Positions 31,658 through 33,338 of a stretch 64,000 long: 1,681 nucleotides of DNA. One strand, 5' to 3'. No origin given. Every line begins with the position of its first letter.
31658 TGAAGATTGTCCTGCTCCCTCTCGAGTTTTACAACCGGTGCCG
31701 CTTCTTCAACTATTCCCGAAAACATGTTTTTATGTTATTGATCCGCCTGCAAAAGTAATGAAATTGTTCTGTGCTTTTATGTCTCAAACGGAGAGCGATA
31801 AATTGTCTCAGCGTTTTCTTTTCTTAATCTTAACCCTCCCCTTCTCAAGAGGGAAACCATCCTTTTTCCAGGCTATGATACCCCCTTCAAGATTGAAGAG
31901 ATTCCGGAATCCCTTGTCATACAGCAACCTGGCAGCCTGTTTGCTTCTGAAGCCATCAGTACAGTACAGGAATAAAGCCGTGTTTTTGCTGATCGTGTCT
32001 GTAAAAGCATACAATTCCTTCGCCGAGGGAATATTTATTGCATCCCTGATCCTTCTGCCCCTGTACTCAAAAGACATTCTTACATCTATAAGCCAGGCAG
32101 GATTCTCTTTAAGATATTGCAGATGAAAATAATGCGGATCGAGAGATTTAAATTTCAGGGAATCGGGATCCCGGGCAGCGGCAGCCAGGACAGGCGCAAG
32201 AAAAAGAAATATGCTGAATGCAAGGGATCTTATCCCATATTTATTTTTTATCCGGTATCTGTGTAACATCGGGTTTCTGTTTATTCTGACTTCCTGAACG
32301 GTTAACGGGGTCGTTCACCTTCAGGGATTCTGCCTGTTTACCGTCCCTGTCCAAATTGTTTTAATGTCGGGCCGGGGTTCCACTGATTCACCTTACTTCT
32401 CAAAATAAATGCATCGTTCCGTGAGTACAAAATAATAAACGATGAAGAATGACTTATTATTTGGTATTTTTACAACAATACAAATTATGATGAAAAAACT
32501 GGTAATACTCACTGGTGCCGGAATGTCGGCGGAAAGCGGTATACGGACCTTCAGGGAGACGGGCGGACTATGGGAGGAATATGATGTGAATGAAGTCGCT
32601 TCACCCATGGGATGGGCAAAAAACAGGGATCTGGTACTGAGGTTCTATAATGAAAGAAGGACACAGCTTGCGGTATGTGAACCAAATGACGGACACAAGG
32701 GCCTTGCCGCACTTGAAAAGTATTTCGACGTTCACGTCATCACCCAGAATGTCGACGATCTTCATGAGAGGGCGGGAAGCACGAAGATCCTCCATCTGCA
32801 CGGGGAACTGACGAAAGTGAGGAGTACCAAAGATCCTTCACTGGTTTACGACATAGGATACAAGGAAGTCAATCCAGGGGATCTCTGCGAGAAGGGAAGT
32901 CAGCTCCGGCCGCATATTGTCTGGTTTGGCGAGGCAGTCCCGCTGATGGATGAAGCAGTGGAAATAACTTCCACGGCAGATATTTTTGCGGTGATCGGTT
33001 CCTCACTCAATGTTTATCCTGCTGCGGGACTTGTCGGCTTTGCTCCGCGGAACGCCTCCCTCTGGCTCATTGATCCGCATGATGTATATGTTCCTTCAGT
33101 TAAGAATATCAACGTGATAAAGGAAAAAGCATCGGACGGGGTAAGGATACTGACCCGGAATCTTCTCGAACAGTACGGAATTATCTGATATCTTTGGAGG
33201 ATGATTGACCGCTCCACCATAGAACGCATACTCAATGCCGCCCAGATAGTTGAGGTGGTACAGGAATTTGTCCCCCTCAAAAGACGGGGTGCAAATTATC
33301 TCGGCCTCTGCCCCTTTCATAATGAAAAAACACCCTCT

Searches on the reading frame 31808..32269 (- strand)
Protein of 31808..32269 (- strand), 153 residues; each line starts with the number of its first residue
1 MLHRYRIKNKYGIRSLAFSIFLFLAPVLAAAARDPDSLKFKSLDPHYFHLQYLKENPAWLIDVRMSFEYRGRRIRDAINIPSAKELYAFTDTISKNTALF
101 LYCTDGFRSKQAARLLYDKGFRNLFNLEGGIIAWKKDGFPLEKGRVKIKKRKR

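Call 86: search_protein_families(library=pfam, proteins=[window:31808-32269:-], max_evalue=0.00001)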
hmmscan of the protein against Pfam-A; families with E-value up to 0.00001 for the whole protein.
window:31808-32269:- (153 aa): 1 family
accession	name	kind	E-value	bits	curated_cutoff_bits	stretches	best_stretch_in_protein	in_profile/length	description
PF00581.25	Rhodanese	-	1e-15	58.4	22.2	1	55-136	10-101/102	Rhodanese-like domain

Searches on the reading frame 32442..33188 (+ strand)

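Call 86: search_protein_families(library=pfam, proteins=[window:32442-33188:+], max_evalue=0.00001)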
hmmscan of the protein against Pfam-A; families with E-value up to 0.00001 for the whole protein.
window:32442-33188:+ (248 aa): 1 family
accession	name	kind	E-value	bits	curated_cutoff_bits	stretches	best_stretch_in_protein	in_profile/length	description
PF02146.23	SIR2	-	4.5e-40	137.9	24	1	25-193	1-180/180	Sir2 family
